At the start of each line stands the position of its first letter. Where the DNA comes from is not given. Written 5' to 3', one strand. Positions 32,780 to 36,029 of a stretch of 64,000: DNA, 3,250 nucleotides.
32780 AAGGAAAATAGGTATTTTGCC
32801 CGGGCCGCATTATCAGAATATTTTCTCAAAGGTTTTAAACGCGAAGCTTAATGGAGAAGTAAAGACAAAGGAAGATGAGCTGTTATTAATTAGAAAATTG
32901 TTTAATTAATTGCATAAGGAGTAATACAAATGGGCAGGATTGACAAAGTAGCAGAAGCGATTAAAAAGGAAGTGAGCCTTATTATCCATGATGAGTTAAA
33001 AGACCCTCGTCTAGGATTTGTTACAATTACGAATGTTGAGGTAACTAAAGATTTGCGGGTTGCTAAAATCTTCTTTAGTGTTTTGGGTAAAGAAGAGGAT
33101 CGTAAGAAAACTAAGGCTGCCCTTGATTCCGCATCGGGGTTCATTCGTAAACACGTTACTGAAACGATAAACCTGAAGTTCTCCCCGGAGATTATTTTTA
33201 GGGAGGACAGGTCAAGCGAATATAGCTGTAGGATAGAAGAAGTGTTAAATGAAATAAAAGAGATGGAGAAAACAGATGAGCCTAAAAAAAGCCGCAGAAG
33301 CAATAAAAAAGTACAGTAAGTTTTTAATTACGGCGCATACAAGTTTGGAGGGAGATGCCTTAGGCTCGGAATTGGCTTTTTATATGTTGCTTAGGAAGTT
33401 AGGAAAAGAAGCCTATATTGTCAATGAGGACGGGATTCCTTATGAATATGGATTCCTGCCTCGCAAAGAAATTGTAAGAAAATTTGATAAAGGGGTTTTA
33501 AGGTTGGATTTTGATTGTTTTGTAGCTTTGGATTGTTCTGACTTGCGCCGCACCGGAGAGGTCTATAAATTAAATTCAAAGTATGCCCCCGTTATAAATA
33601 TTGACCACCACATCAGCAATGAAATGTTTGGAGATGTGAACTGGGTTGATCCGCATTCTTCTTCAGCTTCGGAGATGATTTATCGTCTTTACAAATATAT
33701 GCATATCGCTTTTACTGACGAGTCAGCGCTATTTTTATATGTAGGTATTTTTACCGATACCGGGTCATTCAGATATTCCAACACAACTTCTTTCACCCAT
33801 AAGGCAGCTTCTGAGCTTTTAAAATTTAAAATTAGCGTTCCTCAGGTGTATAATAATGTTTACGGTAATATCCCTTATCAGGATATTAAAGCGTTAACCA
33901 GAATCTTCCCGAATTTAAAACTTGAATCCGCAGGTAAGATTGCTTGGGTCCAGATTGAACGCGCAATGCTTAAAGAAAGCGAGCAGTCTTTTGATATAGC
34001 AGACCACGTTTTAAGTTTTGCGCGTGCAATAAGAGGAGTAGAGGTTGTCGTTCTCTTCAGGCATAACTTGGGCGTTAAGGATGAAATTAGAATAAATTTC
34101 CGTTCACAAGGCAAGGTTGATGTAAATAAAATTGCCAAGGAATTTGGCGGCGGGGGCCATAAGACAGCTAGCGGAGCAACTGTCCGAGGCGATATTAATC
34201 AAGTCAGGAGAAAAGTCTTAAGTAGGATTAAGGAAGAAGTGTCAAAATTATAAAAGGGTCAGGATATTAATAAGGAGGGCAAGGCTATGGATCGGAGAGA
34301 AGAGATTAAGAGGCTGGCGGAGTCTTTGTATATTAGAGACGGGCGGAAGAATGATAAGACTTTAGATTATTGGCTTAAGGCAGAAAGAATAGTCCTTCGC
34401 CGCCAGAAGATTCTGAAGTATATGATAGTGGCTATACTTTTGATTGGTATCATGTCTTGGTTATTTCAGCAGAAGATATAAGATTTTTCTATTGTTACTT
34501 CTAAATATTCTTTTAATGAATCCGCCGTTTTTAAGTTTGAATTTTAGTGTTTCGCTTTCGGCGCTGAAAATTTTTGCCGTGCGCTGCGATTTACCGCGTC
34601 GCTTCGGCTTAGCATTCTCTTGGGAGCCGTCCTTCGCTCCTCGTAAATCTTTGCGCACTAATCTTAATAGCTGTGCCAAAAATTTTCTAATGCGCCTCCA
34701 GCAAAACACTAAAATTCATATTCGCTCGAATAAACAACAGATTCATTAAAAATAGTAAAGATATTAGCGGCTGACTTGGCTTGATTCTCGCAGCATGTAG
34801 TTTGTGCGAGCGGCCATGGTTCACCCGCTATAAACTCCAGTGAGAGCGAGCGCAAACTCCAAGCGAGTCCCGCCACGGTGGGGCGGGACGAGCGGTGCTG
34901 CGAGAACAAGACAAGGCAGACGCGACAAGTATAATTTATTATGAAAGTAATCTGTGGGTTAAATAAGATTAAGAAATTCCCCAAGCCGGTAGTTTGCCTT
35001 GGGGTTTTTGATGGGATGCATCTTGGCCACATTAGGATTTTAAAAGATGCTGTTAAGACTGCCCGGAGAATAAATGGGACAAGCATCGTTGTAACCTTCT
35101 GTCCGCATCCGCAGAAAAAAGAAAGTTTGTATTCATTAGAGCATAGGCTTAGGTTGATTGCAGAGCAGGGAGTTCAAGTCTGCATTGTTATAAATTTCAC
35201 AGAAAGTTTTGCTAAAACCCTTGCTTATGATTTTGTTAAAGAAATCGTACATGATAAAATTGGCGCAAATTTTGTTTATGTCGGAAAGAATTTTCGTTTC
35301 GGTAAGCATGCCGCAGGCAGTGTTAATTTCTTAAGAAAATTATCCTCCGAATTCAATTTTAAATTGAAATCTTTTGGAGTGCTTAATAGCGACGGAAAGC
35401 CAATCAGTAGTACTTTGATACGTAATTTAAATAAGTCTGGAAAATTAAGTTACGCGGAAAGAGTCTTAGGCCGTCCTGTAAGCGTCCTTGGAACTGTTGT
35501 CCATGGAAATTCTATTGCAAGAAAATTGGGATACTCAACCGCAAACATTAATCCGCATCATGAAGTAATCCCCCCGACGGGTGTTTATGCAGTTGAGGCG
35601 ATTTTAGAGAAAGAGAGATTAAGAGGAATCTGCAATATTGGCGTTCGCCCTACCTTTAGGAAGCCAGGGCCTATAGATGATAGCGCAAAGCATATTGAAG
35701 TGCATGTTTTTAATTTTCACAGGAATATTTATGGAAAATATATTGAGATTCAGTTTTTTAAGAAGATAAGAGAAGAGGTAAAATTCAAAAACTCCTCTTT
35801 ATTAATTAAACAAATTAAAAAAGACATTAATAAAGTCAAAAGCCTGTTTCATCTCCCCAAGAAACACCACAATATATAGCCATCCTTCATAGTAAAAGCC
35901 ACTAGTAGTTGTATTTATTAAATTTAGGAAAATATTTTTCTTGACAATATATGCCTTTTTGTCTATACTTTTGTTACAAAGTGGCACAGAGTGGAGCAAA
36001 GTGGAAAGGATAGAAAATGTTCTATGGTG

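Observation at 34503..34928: Core module sits in opposite orientation in two copies and is bracketed by perfect 13-15 bp inverted repeats (candidate invertible segment)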

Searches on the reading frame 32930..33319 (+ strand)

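Call 54: search_protein_families(library=pfam, proteins=[window:32930-33319:+], max_evalue=0.001)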
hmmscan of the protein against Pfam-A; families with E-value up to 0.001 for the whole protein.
window:32930-33319:+ (129 aa): 1 family
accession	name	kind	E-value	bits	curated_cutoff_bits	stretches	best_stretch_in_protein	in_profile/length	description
PF02033.23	RBFA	-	8e-33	113.3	34.7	1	3-106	1-105/105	Ribosome-binding factor A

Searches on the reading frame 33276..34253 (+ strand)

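Call 54: search_protein_families(library=pfam, proteins=[window:33276-34253:+], max_evalue=0.001)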
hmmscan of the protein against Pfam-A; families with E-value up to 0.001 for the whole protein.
window:33276-34253:+ (325 aa): 2 families
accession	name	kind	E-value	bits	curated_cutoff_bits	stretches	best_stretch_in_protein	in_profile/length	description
PF01368.27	DHH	-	2e-14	54.4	28.1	1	15-158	1-125/125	DHH family, N-terminal domain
PF02272.25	DHHA1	-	2.3e-11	44.5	25.9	1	240-320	16-98/102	DHHA1 domain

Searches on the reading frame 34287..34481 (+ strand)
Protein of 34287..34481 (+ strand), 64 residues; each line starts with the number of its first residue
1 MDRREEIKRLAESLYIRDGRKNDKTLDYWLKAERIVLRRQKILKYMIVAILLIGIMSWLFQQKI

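Call 54: search_protein_families(library=pfam, proteins=[window:34287-34481:+], max_evalue=0.001)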
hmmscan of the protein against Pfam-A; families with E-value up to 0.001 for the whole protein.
window:34287-34481:+ (64 aa): 1 family
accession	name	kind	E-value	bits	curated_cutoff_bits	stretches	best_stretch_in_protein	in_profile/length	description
PF11154.13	DUF2934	-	2.5e-05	24.3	22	1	2-37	1-36/37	Protein of unknown function (DUF2934)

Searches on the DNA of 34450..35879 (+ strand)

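Call 32: search_rna_families(source=window, start=34450, end=34950, threshold=evalue, max_evalue=10)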
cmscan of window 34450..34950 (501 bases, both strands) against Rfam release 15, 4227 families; matches with E-value up to 10: 3.
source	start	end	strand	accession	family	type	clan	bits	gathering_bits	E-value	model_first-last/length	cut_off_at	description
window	34484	34589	-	RF01932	bxd_4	Gene; lncRNA;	-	14.2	40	4.7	1-106/106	no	Bithoraxoid conserved region 4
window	34526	34594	-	RF01759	sucC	Cis-reg;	-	13.9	50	5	1-70/70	no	sucC RNA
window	34819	34851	-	RF00720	mir-317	Gene; miRNA;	-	13.1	56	4.2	29-61/93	no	mir-317 microRNA precursor family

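Call 40: search_with_rna_model(model_id=R1, sources=[L001, L002, L003, L004, L005, L006, L007, L008, L009, L010, L011, L012, L013, L014, L015, L016, L017, L018, L019, L020, L021, L022, L023, L024, L025, L026, L027, L028, L029, L030, L031, L032, L033, L034, L035, L036, L037, L038, L039, L040, L041, L042, L043, L044, L045, L046, L047, L048, L049, L050, L051, L052, L053, L054, L055, L056, L057, L058, L059, L060, L061, L062, L063, L064, L065, window], max_evalue=0.1, make_alignment=true)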
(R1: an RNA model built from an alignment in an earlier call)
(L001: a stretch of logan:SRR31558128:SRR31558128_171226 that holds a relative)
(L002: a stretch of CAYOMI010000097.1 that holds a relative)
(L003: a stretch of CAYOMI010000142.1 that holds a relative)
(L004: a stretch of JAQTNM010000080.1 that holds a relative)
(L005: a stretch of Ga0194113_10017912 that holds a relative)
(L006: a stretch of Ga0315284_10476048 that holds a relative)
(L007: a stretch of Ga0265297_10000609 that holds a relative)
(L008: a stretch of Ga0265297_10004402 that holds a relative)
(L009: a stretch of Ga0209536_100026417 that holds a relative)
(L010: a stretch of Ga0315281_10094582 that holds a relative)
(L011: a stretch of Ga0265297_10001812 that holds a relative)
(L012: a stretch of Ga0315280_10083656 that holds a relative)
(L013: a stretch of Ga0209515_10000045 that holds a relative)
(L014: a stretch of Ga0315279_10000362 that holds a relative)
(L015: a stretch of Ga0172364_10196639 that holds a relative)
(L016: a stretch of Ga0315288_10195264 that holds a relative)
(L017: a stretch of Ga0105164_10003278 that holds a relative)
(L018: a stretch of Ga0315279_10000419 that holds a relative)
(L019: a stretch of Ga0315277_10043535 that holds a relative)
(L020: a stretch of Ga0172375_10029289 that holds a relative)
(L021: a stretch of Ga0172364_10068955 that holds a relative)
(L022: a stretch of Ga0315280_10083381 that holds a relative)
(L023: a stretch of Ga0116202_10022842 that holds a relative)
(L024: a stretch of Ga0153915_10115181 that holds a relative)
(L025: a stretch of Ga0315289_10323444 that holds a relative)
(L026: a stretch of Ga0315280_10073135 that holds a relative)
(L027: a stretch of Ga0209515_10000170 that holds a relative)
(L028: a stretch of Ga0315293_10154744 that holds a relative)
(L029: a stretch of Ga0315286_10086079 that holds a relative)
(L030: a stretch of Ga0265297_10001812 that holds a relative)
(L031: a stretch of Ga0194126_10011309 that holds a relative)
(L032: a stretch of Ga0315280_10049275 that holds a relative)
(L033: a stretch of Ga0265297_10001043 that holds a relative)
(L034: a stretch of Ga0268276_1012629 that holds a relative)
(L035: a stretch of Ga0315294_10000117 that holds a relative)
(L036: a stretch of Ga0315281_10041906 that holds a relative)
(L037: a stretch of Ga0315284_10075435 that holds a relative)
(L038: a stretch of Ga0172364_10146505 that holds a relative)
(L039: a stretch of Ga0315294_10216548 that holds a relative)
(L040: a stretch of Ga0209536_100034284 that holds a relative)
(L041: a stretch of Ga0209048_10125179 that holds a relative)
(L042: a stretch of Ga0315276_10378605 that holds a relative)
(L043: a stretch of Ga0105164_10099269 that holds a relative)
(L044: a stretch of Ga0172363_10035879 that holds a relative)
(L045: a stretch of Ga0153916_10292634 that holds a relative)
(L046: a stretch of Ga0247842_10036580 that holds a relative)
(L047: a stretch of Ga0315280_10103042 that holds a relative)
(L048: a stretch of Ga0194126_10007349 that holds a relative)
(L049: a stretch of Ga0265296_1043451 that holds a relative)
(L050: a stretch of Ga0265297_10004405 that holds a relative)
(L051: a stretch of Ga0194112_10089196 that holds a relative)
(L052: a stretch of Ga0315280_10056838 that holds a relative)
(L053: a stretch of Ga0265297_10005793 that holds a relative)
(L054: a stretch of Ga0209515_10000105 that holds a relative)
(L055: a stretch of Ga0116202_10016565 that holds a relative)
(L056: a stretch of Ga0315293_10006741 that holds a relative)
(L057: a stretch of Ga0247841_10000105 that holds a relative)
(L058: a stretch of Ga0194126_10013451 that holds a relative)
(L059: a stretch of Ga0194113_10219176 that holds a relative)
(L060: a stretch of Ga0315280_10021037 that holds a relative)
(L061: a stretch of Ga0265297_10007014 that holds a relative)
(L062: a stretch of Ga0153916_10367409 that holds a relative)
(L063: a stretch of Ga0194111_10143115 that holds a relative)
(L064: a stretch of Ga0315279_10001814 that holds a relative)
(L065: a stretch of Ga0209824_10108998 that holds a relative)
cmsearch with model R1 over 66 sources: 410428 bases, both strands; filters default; matches with E-value up to 0.1: 78.
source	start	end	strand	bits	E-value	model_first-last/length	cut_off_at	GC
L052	909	1082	+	195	7.5e-58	1-173/173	no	0.44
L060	5769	5941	-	194.1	1.4e-57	1-173/173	no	0.43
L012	530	702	+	189.3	4.7e-56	1-173/173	no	0.44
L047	1059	1231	-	189.1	5.1e-56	1-173/173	no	0.49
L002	785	958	+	187.7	1.4e-55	1-173/173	no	0.45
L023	620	793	+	187.7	1.4e-55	1-173/173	no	0.45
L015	38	210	+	186.8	2.7e-55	1-173/173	no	0.43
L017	4632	4803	+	185.5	7.1e-55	1-173/173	no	0.42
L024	1346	1518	-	184.7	1.3e-54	1-173/173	no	0.47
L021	2167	2341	-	181.1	1.6e-53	1-173/173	no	0.43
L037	1760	1932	-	179.1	6.8e-53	1-173/173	no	0.43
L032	582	751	+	178.6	9.7e-53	1-173/173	no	0.46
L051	917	1089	-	177.5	2.1e-52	1-173/173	no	0.42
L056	3926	4096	-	177.4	2.4e-52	1-173/173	no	0.5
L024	2292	2465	+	175.9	6.8e-52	1-173/173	no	0.53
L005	5556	5727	-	175.2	1.2e-51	1-173/173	no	0.46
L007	2620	2792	-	175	1.3e-51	1-173/173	no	0.46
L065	736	908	+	175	1.3e-51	1-173/173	no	0.43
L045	27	200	+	175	1.4e-51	1-173/173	no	0.54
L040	6330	6503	-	174.9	1.4e-51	1-173/173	no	0.51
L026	1809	1980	+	171.6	1.5e-50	1-173/173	no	0.45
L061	2172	2344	-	171.4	1.8e-50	1-173/173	no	0.44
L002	4474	4644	+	170.8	2.7e-50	1-173/173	no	0.5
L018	11289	11459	+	169.7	5.9e-50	1-173/173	no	0.5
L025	981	1155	+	169.5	7.2e-50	1-173/173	no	0.46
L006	877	1046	+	169.1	9e-50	1-173/173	no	0.45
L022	1460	1644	-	168.9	1e-49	1-173/173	no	0.41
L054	4752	4925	+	167.8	2.3e-49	1-173/173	no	0.4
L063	428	600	-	166.1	7.7e-49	1-173/173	no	0.47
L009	888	1058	+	165.4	1.3e-48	1-173/173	no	0.5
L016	151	324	-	164.4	2.7e-48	1-173/173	no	0.49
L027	11750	11923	+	161.9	1.6e-47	1-173/173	no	0.43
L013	8334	8506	-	161.5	2.2e-47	1-173/173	no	0.43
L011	5365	5538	+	161.5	2.2e-47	1-173/173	no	0.48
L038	58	230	+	161.1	2.9e-47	1-173/173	no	0.43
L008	694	866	+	159.4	9.8e-47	1-173/173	no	0.46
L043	231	405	+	155.6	1.5e-45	1-173/173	no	0.49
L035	6686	6859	+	155.4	1.8e-45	1-173/173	no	0.47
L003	712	898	-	153.7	6e-45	1-173/173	no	0.48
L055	2132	2318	+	153.7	6e-45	1-173/173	no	0.48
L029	710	911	-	145.7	1.9e-42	1-173/173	no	0.5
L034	2578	2766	+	144.6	4.3e-42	1-173/173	no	0.41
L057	545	731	-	143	1.3e-41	1-173/173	no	0.41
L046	1056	1245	+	142.9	1.4e-41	1-173/173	no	0.42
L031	1491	1674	-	142.3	2.2e-41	1-173/173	no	0.45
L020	1551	1735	-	137.9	5.2e-40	1-173/173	no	0.54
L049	1293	1480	+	135.6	2.7e-39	1-173/173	no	0.53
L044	537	720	-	132.6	2.2e-38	1-173/173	no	0.52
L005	6933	7118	+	132.6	2.4e-38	1-173/173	no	0.5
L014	2029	2225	-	131.3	5.9e-38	1-173/173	no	0.48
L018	10366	10548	-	131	7.1e-38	1-173/173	no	0.5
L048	8577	8764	-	129.9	1.6e-37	1-173/173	no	0.49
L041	1683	1867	-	129.8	1.8e-37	1-173/173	no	0.46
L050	2805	2992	+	126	2.6e-36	1-173/173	no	0.5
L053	480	666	+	125.8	3.1e-36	1-173/173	no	0.49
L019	1688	1851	-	116.1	3.4e-33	1-173/173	no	0.5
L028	1323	1518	+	113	3e-32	1-173/173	no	0.56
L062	712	879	+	108.3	9.2e-31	1-173/173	no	0.51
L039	1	120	-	100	3.6e-28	1-119/173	3'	0.49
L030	1661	1829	+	98.5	1.1e-27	1-173/173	no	0.54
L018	5230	5414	-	95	1.3e-26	1-173/173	no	0.48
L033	2846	3004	-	94.7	1.6e-26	1-173/173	no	0.53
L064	3278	3474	+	92.8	6.3e-26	1-173/173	no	0.49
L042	1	153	+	81.8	1.7e-22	11-173/173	5'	0.55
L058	4304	4477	+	77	5.4e-21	1-173/173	no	0.51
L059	1255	1428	-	77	5.4e-21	1-173/173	no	0.51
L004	1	95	-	66.9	7.7e-18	1-95/173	3'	0.43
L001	1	54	+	30.6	1.7e-06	120-173/173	5'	0.46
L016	153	326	+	28.9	5.8e-06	1-173/173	no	0.48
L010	1987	2119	-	27.7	1.4e-05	1-173/173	no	0.44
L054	4749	4922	-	25.2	8e-05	1-173/173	no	0.41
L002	783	956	-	24.8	0.00011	1-173/173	no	0.45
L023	618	791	-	24.8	0.00011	1-173/173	no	0.45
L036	5007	5147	+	24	0.00019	1-173/173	no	0.43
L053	478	664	-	17.2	0.026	1-173/173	no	0.49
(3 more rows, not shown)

Alignment A4: 78 matches aligned to the model, 371 columns, each read 5' to 3' on its own strand. Consensus structure (alignment columns), stored with it:
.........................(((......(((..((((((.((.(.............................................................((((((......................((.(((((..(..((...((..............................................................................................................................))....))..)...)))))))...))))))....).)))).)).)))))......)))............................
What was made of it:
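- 67 strong hits in 65 other loci, up to three per 13 kb (call 40).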

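Call 63: search_with_rna_model(model_id=R1, sources=[L066, L068, L069, L070], max_evalue=1)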
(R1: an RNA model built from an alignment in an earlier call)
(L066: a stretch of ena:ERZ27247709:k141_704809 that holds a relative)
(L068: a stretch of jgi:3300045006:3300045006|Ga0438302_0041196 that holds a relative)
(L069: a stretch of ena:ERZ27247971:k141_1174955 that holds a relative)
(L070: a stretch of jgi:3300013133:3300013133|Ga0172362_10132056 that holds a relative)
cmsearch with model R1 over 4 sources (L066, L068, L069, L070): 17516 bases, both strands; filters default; matches with E-value up to 1: 3.
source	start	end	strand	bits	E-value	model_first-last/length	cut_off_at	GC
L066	1793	1985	-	116.4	1.1e-34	1-173/173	no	0.44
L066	2732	2825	+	11.1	0.088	1-173/173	no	0.3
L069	3776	3866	+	10.8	0.11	1-173/173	no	0.35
